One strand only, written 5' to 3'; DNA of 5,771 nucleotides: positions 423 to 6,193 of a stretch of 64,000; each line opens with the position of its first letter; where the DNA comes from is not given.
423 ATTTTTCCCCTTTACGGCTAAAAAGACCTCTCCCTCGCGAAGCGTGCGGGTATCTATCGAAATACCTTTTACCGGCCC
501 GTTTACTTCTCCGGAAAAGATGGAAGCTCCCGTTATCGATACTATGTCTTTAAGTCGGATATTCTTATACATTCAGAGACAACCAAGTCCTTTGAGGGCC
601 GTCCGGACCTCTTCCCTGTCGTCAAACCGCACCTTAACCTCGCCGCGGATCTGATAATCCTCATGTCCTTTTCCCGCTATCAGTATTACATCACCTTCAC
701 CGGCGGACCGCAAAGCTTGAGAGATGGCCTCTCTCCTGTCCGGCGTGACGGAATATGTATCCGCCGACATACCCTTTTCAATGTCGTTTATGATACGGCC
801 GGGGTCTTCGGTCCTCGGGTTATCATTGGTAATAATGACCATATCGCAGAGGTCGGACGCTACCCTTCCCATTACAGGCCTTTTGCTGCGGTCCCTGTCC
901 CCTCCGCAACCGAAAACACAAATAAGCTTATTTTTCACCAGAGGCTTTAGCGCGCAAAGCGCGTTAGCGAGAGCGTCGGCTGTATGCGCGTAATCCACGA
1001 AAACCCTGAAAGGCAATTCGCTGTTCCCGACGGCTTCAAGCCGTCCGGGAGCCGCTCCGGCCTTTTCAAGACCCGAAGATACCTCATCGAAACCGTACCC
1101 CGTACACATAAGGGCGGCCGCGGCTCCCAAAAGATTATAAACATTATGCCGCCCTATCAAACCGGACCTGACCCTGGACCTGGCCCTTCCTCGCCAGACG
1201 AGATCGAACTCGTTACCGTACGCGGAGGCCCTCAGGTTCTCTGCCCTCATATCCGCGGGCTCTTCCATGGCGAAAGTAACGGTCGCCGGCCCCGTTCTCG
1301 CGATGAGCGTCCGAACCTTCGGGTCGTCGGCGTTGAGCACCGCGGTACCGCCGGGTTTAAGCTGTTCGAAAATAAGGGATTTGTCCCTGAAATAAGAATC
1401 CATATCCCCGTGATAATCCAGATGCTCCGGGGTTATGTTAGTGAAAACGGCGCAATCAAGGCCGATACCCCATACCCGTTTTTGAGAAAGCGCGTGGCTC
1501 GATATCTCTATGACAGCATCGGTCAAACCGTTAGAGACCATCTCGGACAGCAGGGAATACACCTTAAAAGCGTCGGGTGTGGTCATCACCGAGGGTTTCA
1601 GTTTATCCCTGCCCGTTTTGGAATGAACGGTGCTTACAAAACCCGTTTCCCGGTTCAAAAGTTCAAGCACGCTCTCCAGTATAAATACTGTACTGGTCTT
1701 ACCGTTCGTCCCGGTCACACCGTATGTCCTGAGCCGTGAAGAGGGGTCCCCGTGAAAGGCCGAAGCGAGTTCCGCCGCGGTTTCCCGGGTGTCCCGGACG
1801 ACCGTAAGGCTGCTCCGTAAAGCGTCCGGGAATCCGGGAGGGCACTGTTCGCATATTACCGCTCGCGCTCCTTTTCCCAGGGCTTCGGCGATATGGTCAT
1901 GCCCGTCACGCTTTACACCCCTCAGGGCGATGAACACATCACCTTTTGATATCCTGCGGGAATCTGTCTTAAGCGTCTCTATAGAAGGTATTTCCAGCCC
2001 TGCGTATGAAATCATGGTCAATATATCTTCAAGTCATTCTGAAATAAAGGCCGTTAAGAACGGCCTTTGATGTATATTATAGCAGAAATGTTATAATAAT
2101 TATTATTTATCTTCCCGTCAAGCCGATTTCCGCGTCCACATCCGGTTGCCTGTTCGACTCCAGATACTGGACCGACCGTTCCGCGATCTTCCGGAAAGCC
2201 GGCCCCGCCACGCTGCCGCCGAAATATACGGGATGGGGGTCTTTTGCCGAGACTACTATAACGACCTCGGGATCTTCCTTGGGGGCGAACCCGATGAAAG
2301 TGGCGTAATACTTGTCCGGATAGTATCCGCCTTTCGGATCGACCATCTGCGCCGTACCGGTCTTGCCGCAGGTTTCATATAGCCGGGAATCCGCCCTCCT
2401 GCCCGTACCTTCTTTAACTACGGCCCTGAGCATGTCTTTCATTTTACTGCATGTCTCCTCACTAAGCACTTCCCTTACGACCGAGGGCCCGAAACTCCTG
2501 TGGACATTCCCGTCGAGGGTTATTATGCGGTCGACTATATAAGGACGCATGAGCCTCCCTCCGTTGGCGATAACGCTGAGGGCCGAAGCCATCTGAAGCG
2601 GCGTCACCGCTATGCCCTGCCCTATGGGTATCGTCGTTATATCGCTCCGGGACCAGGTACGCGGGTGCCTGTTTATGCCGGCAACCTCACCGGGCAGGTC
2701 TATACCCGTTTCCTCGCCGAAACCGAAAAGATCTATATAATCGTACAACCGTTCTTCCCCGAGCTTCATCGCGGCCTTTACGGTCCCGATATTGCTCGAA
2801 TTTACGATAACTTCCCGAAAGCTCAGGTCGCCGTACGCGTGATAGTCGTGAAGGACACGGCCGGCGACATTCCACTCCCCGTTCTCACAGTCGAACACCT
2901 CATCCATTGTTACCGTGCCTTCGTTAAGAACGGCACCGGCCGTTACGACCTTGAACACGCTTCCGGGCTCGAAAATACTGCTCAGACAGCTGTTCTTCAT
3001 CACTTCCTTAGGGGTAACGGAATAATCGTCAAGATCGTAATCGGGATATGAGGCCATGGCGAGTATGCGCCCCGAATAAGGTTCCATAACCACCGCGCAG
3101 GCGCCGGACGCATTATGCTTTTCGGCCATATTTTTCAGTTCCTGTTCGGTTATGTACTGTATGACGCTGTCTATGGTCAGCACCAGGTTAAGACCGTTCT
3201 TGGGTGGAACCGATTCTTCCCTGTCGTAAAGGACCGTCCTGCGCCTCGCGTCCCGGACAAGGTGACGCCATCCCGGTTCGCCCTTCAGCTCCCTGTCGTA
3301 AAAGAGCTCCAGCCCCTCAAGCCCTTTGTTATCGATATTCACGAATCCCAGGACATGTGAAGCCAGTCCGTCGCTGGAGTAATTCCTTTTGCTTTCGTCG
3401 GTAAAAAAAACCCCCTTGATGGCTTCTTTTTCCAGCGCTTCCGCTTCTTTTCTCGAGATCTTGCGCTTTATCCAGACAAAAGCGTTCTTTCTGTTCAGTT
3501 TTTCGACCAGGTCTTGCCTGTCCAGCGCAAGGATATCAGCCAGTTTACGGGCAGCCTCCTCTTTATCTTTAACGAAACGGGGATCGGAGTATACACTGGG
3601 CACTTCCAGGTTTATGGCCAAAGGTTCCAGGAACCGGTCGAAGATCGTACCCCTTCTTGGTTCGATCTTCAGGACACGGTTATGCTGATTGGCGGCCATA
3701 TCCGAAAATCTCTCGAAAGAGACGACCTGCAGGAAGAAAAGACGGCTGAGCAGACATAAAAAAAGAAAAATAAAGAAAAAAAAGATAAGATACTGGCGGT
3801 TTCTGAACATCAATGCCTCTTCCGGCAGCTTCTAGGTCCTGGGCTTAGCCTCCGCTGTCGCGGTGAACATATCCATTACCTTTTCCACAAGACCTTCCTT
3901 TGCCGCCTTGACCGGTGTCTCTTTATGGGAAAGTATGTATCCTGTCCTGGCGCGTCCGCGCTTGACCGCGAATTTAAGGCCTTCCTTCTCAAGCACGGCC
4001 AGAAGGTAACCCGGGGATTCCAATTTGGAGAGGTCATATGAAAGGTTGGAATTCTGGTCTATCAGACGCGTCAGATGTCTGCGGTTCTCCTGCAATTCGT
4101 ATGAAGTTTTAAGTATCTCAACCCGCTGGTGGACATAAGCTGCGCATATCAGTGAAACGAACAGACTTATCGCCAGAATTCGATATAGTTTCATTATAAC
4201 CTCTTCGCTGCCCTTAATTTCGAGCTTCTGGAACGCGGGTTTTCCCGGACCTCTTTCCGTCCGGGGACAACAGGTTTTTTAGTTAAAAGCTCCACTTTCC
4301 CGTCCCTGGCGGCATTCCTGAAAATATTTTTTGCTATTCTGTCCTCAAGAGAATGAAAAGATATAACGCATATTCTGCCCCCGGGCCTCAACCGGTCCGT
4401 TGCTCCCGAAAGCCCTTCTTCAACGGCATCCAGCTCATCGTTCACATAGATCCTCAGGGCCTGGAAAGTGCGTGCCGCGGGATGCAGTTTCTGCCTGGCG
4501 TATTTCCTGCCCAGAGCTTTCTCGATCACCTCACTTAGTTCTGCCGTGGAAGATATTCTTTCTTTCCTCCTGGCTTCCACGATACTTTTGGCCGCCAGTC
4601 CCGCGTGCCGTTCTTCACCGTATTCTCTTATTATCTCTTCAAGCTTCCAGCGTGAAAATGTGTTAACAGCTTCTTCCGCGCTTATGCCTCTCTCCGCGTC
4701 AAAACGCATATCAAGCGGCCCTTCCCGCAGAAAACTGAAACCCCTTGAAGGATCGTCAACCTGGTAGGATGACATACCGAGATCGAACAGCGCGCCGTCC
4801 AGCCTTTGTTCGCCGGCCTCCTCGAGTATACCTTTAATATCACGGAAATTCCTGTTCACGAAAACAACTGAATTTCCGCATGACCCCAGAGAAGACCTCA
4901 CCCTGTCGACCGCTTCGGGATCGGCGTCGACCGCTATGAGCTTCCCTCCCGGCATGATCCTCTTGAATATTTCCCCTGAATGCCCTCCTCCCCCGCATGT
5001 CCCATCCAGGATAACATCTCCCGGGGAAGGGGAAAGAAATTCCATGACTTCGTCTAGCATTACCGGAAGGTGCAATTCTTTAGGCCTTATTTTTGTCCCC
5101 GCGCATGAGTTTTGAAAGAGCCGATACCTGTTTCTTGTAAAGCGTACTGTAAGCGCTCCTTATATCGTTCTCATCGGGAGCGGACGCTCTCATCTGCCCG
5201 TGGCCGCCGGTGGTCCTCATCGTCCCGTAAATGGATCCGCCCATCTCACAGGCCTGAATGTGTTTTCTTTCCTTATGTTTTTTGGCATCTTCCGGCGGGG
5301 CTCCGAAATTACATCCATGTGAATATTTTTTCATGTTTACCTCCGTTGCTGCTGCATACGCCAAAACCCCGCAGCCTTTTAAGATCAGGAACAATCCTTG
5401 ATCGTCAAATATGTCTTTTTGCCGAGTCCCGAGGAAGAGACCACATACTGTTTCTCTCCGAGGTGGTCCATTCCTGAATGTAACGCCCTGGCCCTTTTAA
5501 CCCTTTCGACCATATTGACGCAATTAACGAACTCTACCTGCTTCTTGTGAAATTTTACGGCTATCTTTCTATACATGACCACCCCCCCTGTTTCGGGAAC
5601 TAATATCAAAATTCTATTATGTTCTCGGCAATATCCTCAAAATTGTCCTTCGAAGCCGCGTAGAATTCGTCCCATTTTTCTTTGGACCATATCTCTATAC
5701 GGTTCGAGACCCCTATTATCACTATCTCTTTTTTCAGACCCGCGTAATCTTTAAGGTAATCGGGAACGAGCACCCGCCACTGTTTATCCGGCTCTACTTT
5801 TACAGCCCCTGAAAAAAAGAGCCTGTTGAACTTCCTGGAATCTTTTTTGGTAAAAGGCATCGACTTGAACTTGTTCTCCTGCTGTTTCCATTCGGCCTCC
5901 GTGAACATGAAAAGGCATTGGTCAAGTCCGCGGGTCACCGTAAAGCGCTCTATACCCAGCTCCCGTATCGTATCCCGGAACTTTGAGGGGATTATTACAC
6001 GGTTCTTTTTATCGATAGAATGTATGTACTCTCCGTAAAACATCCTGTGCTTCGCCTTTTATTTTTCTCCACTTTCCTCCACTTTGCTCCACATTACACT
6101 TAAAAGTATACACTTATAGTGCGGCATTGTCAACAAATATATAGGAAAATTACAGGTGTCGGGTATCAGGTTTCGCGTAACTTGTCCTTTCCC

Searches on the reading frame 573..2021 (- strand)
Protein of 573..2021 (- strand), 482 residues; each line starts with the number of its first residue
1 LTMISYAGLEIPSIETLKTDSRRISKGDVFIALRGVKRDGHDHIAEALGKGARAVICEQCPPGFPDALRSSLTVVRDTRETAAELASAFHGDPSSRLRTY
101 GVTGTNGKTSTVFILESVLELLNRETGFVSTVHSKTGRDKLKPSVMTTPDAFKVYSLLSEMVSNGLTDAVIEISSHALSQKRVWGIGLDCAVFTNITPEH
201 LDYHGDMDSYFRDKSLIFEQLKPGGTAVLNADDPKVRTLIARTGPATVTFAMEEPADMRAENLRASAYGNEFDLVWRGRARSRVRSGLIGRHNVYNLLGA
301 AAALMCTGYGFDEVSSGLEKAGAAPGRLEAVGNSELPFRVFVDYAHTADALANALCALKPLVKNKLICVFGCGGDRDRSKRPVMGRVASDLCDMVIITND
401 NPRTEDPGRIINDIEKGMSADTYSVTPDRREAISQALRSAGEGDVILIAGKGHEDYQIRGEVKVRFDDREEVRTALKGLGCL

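Call 53: search_protein_families(library=pfam, proteins=[window:573-2021:-], max_evalue=0.0001)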
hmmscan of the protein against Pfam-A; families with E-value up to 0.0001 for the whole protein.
window:573-2021:- (482 aa): 3 families
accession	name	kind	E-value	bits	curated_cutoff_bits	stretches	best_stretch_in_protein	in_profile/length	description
PF08245.18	Mur_ligase_M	-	5.2e-52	177.2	24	1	102-303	1-199/200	Mur ligase middle domain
PF02875.26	Mur_ligase_C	-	3.7e-35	122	28.4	1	326-452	1-127/127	Mur ligase, glutamate ligase domain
PF01225.30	Mur_ligase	-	4.2e-09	37.1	21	1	14-89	2-94/95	Mur ligase family, catalytic domain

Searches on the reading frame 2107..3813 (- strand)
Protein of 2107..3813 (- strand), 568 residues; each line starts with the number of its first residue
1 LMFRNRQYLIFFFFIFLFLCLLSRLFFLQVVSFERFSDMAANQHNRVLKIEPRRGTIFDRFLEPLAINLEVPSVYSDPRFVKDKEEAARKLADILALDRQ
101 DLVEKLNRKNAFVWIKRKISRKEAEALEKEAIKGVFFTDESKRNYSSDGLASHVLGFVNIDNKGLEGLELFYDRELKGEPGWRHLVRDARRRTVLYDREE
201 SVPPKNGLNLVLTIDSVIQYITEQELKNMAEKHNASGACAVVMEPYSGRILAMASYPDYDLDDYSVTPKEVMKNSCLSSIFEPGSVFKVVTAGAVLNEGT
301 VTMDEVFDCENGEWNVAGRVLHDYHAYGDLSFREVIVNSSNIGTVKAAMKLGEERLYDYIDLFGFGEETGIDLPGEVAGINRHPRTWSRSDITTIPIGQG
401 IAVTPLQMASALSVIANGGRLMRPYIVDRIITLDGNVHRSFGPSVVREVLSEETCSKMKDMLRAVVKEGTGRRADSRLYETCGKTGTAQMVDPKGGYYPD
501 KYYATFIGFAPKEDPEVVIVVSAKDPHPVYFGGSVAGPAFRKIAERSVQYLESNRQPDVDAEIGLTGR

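Call 53: search_protein_families(library=pfam, proteins=[window:2107-3813:-], max_evalue=0.0001)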
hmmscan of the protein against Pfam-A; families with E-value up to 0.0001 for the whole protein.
window:2107-3813:- (568 aa): 2 families
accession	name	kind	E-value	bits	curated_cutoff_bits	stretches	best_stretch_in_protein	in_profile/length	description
PF00905.27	Transpeptidase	-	2.9e-75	253.7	22.1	1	239-544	2-298/299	Penicillin binding protein transpeptidase domain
PF03717.20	PBP_dimer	-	8.2e-22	78.9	24.4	1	50-192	2-174/180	Penicillin-binding Protein dimerisation domain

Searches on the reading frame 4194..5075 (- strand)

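Call 53: search_protein_families(library=pfam, proteins=[window:4194-5075:-], max_evalue=0.0001)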
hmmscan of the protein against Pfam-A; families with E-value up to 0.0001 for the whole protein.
window:4194-5075:- (293 aa): 1 family
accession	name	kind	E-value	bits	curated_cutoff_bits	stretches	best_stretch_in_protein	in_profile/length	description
PF01795.25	Methyltransf_5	-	1.6e-96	323.9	27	1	2-292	4-308/309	MraW methylase family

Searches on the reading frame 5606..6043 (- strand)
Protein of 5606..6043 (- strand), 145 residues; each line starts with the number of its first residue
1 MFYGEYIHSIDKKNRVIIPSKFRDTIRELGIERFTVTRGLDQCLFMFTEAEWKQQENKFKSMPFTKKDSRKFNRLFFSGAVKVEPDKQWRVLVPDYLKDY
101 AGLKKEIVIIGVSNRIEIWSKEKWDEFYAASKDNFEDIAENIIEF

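Call 13: search_protein_families(library=pfam, proteins=[window:5606-6043:-], max_evalue=0.001)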
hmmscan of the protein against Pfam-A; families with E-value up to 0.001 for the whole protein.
window:5606-6043:- (145 aa): 1 family
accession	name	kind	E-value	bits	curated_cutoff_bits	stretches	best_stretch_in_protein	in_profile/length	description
PF02381.23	MraZ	-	8.8e-41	138.2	23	2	76-143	1-69/72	MraZ protein, putative antitoxin-like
